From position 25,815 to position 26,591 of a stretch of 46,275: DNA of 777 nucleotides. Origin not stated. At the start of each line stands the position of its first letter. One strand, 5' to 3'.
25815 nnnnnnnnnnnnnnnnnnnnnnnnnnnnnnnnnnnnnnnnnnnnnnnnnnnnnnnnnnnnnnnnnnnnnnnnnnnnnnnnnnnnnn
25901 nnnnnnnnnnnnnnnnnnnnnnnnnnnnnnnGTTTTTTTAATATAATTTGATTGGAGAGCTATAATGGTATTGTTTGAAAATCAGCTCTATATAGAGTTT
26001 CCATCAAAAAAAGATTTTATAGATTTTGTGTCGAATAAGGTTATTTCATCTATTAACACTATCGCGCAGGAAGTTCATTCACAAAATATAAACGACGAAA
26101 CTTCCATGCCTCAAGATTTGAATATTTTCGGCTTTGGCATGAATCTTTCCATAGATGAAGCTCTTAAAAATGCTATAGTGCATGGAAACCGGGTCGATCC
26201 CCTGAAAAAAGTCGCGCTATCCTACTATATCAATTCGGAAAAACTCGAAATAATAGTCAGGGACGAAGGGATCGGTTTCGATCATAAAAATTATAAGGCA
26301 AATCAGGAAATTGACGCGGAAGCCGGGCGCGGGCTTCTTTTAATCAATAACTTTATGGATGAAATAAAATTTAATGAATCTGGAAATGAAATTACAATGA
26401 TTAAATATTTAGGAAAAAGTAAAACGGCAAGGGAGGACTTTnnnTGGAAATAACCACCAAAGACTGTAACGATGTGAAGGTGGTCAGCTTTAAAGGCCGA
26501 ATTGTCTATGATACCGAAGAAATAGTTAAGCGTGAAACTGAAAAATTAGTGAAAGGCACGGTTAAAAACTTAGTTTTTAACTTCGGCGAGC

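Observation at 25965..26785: Orphan partner-switching pair (RsbW-like kinase then STAS antagonist) with no sigma factor, directly upstream of lepA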

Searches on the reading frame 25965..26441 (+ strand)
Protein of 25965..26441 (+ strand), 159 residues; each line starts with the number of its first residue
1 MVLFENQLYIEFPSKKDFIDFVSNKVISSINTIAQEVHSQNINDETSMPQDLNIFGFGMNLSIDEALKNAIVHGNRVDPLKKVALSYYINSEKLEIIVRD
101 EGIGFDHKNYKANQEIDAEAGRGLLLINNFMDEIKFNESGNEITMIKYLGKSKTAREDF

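Call 3: search_protein_families(library=pfam, proteins=[window:25965-26441:+], max_evalue=0.01)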
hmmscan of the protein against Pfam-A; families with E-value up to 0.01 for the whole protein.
window:25965-26441:+ (159 aa): 2 families
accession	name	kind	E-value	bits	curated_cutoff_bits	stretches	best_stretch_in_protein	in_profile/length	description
PF13581.12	HATPase_c_2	-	5.3e-19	68.9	27.4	1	59-147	32-127/127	Histidine kinase-like ATPase domain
PF02518.31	HATPase_c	-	0.0023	18.8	26.4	1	63-131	10-84/111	Histidine kinase-, DNA gyrase B-, and HSP90-like ATPase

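Call 4: search_protein_families(library=ncbifam, proteins=[window:25965-26441:+], max_evalue=0.01)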
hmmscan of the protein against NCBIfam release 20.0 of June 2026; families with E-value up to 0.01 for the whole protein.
window:25965-26441:+ (159 aa): 4 families
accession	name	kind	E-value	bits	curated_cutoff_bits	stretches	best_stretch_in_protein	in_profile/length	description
NF003144.0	PRK04069.1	equivalog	1.1e-14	54.1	145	1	59-155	43-149/161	anti-sigma B factor RsbW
TIGR01924.1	rsbW_low_gc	equivalog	3.8e-12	45.9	155.05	1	60-154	44-148/159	anti-sigma B factor RsbW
TIGR01925.2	spIIAB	equivalog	1.7e-11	44.2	135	1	62-147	41-134/137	anti-sigma F factor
NF046044.1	PnpS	equivalog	0.0034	16.4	400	1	24-109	249-333/390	two-component system histidine kinase PnpS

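Call 10: find_homologous_proteins(query=window:25965-26441:+)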
Query window:25965-26441:+ (159 aa): 30 proteins with E <= 0.001 among 55 candidates.
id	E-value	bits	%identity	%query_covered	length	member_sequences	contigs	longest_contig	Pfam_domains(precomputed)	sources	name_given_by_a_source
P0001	5.8e-96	336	99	100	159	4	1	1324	PF13581.13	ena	-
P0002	4.4e-95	333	97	100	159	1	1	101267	PF13581.13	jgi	jgi:serine/threonine-protein kinase RsbW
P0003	4.5e-95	333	97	100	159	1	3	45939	PF13581.13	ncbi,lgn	-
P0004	1.2e-93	329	96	100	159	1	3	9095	PF13581.13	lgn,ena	-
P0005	1.3e-86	306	90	100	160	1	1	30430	PF13581.13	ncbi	-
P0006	1.3e-85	303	87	100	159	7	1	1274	PF13581.13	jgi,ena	-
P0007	2.6e-84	298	84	100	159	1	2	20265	PF13581.13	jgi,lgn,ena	-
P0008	7.0e-83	294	85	100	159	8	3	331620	PF13581.13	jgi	jgi:serine/threonine-protein kinase RsbW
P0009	2.8e-81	289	84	100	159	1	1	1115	PF13581.13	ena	-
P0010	4.1e-79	282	82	100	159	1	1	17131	PF13581.13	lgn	-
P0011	9.3e-74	264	75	100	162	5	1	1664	PF13581.13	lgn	-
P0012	5.0e-72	259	74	99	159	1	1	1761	PF13581.13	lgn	-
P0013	1.1e-71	257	73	100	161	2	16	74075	PF13581.13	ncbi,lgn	ncbi:MAG: ATP-binding protein [Candidatus Wallbacteria bacterium]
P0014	3.8e-66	240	67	100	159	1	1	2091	PF13581.13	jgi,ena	-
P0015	5.6e-65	236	70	100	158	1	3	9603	PF13581.13,PF02518.32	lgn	-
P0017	5.3e-40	155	51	96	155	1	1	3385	PF13581.13,PF02518.32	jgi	jgi:two-component sensor histidine kinase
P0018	1.6e-34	137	47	92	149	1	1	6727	PF13581.13,PF02518.32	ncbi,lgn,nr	ncbi:MAG: ATP-binding protein [Candidatus Wallbacteria bacterium]|nr:ATP-binding protein [Candidatus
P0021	9.5e-30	121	44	96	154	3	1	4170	PF13581.13,PF02518.32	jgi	jgi:serine/threonine-protein kinase RsbW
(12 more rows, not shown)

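Call 12: find_encoding_contigs(protein=P0008, flank=10000, max_places=3)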
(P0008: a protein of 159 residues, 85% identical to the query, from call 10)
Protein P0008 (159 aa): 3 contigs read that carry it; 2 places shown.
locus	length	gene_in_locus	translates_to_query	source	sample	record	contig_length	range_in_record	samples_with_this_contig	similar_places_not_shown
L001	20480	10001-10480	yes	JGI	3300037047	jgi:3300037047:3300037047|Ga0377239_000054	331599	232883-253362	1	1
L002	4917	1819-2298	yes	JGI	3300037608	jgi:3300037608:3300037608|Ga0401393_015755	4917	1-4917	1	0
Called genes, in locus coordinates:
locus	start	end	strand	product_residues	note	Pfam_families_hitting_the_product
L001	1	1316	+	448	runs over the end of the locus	PF00202:Aminotran_3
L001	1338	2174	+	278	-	PF00582:Usp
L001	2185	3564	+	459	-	PF17820:PDZ_6 (weak), PF19238:Radical_SAM_2, PF04055:Radical_SAM (weak), PF04459:DUF512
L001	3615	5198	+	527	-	PF00009:GTP_EFTU (weak), PF00025:Arf (weak), PF01926:MMR_HSR1, PF02421:FeoB_N, PF00009:GTP_EFTU, PF02421:FeoB_N, PF01926:MMR_HSR1, PF14714:KH_dom-like, +7 more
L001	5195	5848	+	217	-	PF02660:G3P_acyltransf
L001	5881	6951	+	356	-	PF01210:NAD_Gly3P_dh_N, PF02558:ApbA (faint), PF07479:NAD_Gly3P_dh_C, PF20618:GPD_NAD_C_bact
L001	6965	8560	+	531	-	PF12229:PG_binding_4, PF04294:VanW, PF07501:G5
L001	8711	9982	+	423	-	-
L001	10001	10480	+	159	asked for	PF13581:HATPase_c_2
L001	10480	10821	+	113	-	PF01740:STAS, PF13466:STAS_2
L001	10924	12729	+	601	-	PF00009:GTP_EFTU, PF00071:Ras (faint), PF03144:GTP_EFTU_D2, PF22042:EF-G_D2 (weak), PF00679:EFG_C, PF06421:LepA_C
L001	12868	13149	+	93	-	PF13740:ACT_6, PF01842:ACT (weak)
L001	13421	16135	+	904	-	PF01627:Hpt, PF02895:H-kinase_dim, PF02518:HATPase_c, PF01584:CheW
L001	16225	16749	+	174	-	PF01584:CheW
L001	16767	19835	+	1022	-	PF00672:HAMP (faint), PF18947:HAMP_2, PF21927:McpB_HAMP_2 (faint), PF18947:HAMP_2, PF00015:MCPsignal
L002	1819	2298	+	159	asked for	PF13581:HATPase_c_2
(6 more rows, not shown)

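Call 13: find_encoding_contigs(protein=P0013, flank=10000, max_places=3)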
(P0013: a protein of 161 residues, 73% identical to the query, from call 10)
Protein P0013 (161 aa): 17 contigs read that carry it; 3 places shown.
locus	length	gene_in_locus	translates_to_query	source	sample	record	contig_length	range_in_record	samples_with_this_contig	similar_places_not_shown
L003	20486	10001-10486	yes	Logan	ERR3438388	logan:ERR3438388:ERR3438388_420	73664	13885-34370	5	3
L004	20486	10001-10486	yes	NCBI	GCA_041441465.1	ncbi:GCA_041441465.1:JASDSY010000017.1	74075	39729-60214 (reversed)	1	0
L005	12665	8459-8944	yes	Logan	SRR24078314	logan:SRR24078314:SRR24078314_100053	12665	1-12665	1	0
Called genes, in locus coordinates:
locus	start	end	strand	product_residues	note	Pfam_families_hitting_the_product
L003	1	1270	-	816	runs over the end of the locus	PF08447:PAS_3, PF00989:PAS, PF13188:PAS_8 (weak), PF13426:PAS_9, PF00512:HisKA, PF02518:HATPase_c, PF00072:Response_reg, PF01627:Hpt (weak), +1 more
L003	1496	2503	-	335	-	PF04389:Peptidase_M28, PF16254:DUF4910 (weak)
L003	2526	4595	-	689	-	PF01590:GAF, PF13185:GAF_2, PF13492:GAF_3 (weak), PF08448:PAS_4 (faint), PF13426:PAS_9 (weak), PF00512:HisKA, PF02518:HATPase_c, PF14501:HATPase_c_5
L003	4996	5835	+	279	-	PF01177:Asp_Glu_race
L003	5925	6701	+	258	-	PF01138:RNase_PH, PF03725:RNase_PH_C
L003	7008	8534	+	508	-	PF12229:PG_binding_4, PF04294:VanW, PF07501:G5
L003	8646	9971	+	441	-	-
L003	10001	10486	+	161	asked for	PF13581:HATPase_c_2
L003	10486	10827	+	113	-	PF01740:STAS, PF13466:STAS_2 (weak)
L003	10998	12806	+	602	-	PF00009:GTP_EFTU, PF00071:Ras (faint), PF03144:GTP_EFTU_D2, PF22042:EF-G_D2 (weak), PF00679:EFG_C, PF06421:LepA_C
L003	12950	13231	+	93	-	PF13740:ACT_6, PF01842:ACT (weak)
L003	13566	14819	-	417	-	PF01180:DHO_dh, PF12837:Fer4_6 (weak), PF12838:Fer4_7, PF13237:Fer4_10 (weak), PF14697:Fer4_21, PF13187:Fer4_9 (weak), PF00037:Fer4 (weak), PF12797:Fer4_2 (weak), +5 more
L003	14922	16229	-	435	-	PF14691:Fer4_20, PF01262:AlaDh_PNT_C (faint), PF01266:DAO, PF01946:Thi4 (weak), PF03486:HI0933_like (weak), PF07992:Pyr_redox_2, PF12831:FAD_oxidored (weak), PF13450:NAD_binding_8, +4 more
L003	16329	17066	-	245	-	-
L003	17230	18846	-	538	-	PF00072:Response_reg, PF00158:Sigma54_activat, PF14532:Sigma54_activ_2, PF00004:AAA, PF07724:AAA_2 (weak), PF07728:AAA_5 (weak), PF25601:AAA_lid_14, PF02954:HTH_8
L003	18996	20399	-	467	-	PF00672:HAMP, PF00512:HisKA, PF02518:HATPase_c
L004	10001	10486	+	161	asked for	PF13581:HATPase_c_2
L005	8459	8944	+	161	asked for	PF13581:HATPase_c_2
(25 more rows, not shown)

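Call 14: find_encoding_contigs(protein=P0018, flank=10000, max_places=3)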
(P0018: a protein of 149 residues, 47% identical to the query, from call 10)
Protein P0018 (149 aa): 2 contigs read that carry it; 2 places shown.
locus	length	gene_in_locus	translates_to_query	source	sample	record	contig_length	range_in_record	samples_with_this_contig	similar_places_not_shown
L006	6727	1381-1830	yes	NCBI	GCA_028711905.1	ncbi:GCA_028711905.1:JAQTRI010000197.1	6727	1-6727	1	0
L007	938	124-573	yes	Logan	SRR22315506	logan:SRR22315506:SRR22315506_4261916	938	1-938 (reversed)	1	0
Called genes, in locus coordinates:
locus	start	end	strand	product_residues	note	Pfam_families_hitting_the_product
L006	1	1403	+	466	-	PF08450:SGL (faint), PF17170:DUF5128 (faint), PF25021:TEN_NHL (faint), PF06739:SBBP (faint), PF24684:Vgb_lyase (faint), PF01436:NHL (weak)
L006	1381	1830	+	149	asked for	PF13581:HATPase_c_2, PF02518:HATPase_c (faint)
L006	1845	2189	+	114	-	PF01740:STAS, PF13466:STAS_2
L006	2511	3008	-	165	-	-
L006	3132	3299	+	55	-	-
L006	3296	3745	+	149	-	-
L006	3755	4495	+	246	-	PF13424:TPR_12 (faint), PF13431:TPR_17 (faint), PF13181:TPR_8 (faint), PF13414:TPR_11, PF13428:TPR_14 (faint), PF13432:TPR_16 (faint), PF00515:TPR_1 (weak), PF07719:TPR_2 (weak), +5 more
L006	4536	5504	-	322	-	PF00027:cNMP_binding, PF13185:GAF_2, PF01590:GAF, PF13492:GAF_3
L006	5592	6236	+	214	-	-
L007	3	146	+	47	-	?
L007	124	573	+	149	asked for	PF13581:HATPase_c_2, PF02518:HATPase_c (faint)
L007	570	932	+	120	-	PF01740:STAS, PF13466:STAS_2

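Call 15: find_encoding_contigs(protein=P0021, flank=10000, max_places=3)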
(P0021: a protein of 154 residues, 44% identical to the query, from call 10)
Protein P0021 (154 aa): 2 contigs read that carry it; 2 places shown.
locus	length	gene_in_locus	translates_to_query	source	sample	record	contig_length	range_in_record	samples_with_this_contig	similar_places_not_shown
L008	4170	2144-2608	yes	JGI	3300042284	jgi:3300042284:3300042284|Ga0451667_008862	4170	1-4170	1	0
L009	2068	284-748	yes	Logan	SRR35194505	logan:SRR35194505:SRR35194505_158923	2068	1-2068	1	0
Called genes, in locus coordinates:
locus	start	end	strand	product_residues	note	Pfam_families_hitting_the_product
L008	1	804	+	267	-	?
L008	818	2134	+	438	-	PF06739:SBBP (faint), PF08450:SGL (faint), PF17170:DUF5128 (faint), PF25021:TEN_NHL (faint), PF01436:NHL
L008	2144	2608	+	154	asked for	PF13581:HATPase_c_2, PF02518:HATPase_c (weak)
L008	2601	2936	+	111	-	PF01740:STAS, PF13466:STAS_2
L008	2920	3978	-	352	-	PF07963:N_methyl (faint)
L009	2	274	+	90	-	?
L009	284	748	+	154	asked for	PF13581:HATPase_c_2, PF02518:HATPase_c (weak)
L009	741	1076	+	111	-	PF01740:STAS, PF13466:STAS_2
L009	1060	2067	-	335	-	?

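Call 16: find_encoding_contigs(protein=P0017, flank=10000, max_places=3)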
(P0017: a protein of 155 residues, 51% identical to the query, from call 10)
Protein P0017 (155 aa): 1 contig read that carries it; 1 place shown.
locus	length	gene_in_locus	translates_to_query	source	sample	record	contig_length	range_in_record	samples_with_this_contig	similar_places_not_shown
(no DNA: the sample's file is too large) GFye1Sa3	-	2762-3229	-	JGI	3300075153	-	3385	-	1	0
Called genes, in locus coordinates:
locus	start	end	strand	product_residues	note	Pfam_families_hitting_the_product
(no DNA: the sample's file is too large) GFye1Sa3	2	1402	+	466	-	?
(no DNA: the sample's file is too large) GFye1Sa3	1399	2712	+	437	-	PF06739:SBBP (faint), PF08450:SGL (faint), PF24684:Vgb_lyase (weak), PF25021:TEN_NHL (faint), PF17170:DUF5128, PF01436:NHL, PF07719:TPR_2 (faint), PF13414:TPR_11 (faint), +1 more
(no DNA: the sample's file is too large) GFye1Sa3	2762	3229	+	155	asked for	PF13581:HATPase_c_2, PF02518:HATPase_c (weak)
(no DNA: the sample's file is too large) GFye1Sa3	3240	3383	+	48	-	?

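Call 19: search_solved_structures(query=window:25965-26441:+, max_evalue=1, show_alignments=3)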
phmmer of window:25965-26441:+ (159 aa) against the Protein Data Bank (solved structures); distinct sequences matched with E-value up to 1: 11.
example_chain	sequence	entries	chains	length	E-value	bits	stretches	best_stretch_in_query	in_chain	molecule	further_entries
6m36_A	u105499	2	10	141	8.1e-09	38.9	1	59-150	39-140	Serine-protein kinase RsbW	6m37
1til_A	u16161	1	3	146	4.9e-08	36.3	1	62-153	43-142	Anti-sigma F factor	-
1l0o_A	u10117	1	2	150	4.9e-08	36.3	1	62-153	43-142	Anti-sigma F factor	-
1th8_A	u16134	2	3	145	1.5e-07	34.7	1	62-148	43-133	Anti-sigma F factor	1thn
1tid_A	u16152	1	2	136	1.8e-07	34.5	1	62-145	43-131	Anti-sigma F factor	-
9qih_A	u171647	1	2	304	0.0011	22.3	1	84-152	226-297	SenB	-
4foz_A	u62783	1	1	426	0.3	14.3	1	80-121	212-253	Porin D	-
2odj_A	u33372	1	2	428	0.31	14.3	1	80-121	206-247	Porin D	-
3sy7_A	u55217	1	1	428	0.31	14.3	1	80-121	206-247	Porin D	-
8rwv_F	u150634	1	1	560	0.78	13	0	2-38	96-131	Cell division control protein 6 homolog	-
8s0e_G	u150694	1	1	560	0.79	13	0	2-38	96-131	Cell division control protein 6 homolog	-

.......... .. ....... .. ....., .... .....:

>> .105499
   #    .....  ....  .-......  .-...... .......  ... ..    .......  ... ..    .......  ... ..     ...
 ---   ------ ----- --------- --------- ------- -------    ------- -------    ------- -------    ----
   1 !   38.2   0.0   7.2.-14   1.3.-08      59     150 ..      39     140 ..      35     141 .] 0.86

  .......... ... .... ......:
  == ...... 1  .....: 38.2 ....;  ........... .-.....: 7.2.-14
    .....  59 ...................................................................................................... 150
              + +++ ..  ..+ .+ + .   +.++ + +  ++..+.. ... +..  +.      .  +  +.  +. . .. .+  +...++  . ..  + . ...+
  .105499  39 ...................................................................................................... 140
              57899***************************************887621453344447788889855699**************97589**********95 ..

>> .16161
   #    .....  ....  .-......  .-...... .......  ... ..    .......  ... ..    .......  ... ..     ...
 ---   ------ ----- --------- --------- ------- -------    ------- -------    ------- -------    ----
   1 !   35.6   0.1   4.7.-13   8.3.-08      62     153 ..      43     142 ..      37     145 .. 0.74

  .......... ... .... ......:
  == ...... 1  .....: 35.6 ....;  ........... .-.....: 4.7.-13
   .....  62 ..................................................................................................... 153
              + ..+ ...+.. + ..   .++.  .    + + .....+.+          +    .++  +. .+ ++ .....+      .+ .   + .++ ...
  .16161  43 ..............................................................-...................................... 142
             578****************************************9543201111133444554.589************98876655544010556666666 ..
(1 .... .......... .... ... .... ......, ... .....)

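Call 22: find_related_loci(query=A3, collection=genome_contigs, flank=10000)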
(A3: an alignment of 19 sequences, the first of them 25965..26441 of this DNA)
Query A3 (159 aa) in genome_contigs; peptide patterns used: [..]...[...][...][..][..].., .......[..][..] (x = any residue, [..] = any of these).
161 stretches matched a pattern; 121 encode a relative of the query (tblastn E <= 1e-3); the best 80 are kept; 80 distinct loci.
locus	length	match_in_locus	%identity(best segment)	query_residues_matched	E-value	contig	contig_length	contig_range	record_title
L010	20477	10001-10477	97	1-159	8e-102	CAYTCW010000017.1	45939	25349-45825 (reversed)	MAG TPA_asm: uncultured bacterium isolate SRP192927_co10_55 genome assembly, contig: NODE_348_length_45939_cov_9.685337,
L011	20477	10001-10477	90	1-159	2e-93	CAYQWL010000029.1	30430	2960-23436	MAG TPA_asm: uncultured bacterium isolate SRP263991_co4_139 genome assembly, contig: NODE_1767_length_30430_cov_5.154206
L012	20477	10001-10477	87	1-159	8e-93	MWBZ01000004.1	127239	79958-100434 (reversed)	MAG: bacterium ADurb.Bin243 isolate ADurb.Bin243 BWY32_contig000004, whole genome shotgun sequence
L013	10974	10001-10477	86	1-159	2e-90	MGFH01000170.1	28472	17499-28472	MAG: Candidatus Wallbacteria bacterium GWC2_49_35 gwc2_scaffold_4012, whole genome shotgun sequence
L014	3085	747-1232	75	1-159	3e-80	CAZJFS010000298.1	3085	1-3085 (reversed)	MAG TPA_asm: uncultured bacterium isolate SRP089250_co1_123 genome assembly, contig: NODE_68747_length_3085_cov_4.845545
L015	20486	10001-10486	74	1-159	3e-78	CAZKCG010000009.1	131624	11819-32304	MAG TPA_asm: uncultured bacterium isolate SRP302447_co1_224 genome assembly, contig: NODE_493_length_131624_cov_7.929725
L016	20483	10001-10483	73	1-159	8e-78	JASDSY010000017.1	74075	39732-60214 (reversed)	MAG: Candidatus Wallbacteria bacterium isolate P24860_112_MAG_55 P24860_112_S10_metaspades_287_length_74075_cov_22, whol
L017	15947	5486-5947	46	1-152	3e-40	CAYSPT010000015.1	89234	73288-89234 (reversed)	MAG TPA_asm: uncultured bacterium isolate SRP077602_co1_83 genome assembly, contig: NODE_492_length_89234_cov_9.629408,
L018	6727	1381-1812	47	1-147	2e-39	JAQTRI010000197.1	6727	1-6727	MAG: Candidatus Wallbacteria bacterium isolate STB_16 NODE_33292_length_6727_cov_2.386212_Sandtown_B, whole genome shotg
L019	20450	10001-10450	45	1-152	2e-33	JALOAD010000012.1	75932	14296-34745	MAG: Candidatus Muiribacterium halophilum isolate SO_2017_LW2 bin 137 scaffold_183_c2_LW138R_2017, whole genome shotgun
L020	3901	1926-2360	47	4-152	2e-33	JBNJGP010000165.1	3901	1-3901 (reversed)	MAG: Candidatus Muiribacteriota bacterium isolate Y22_30dBSe2.bin.75 NODE_22183_length_3901_cov_12.918201, whole genome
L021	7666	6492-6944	44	1-153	7e-32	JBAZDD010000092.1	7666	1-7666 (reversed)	MAG: Candidatus Muiribacteriota bacterium isolate SO_2017_LW2_90 scaffold_20470_c1_LW138R_2017, whole genome shotgun seq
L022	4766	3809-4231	45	12-154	8e-31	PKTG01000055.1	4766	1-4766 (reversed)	MAG: Candidatus Muiribacterium halophilum isolate BM706 sc_9153, whole genome shotgun sequence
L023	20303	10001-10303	40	57-154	3e-23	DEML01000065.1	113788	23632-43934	MAG TPA_asm: Planctomycetaceae bacterium UBA2671 UBA2671_contig_1643, whole genome shotgun sequence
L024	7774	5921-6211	41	57-150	5e-23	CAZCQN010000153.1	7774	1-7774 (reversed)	MAG TPA_asm: uncultured Verrucomicrobiota bacterium isolate SRP214966_co5_75 genome assembly, contig: NODE_9937_length_7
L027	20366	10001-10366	42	59-147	2e-21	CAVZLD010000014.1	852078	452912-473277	MAG: uncultured Planctomycetaceae bacterium isolate MFD03804.bin.2.145 genome assembly, contig: contig_7508, whole genom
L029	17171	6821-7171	38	25-149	3e-20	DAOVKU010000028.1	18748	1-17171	MAG TPA_asm: Candidatus Omnitrophota bacterium isolate CSMAG_1427 CSMAG_1427_k141_2402607_length_18748_cov_20.1105, whol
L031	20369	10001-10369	38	59-148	9e-20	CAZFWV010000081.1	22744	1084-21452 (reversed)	MAG TPA_asm: uncultured Pirellulaceae bacterium isolate binchicken_co176_248 genome assembly, contig: NODE_1159_length_2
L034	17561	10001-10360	40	57-148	1e-17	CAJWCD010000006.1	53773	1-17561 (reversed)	MAG TPA_asm: uncultured proteobacterium isolate ERR599008_bin.120_MetaBAT_v2.12.1_MAG genome assembly, contig: NODE_471_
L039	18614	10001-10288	39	57-149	1e-16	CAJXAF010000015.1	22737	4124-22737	TPA_asm: uncultured bacterium isolate ERR599062_bin.151_MetaBAT_v2.12.1_MAG genome assembly, contig: NODE_1805_length_22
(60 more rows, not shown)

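Call 26: predict_structure(alignment_id=A3)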
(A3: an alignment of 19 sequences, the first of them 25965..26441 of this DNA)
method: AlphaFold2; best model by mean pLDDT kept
length: 159 residues; sequences in the alignment: 19
mean_pLDDT: 80.9   pTM: 0.77
mean pLDDT of the five models: 80.9, 80.6, 80.5, 76.2, 73.3
residues with pLDDT >= 90: 61; 70-90: 61; 50-70: 29; < 50: 8
segments of 3 or more residues with pLDDT < 50: 152-159
pLDDT, mean of each block of 10 residues (from residue 1): 90 93 89 84 60 70 92 90 95 93 76 58 83 90 90 38
secondary structure, 60 per line:
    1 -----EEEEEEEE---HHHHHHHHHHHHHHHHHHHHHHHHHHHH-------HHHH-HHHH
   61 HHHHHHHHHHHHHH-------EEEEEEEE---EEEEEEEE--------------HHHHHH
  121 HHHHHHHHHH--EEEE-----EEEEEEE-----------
elements in order: E6-13 H17-44 H52-55 H57-74 E82-89 E93-100 H115-130 E133-136 E142-148
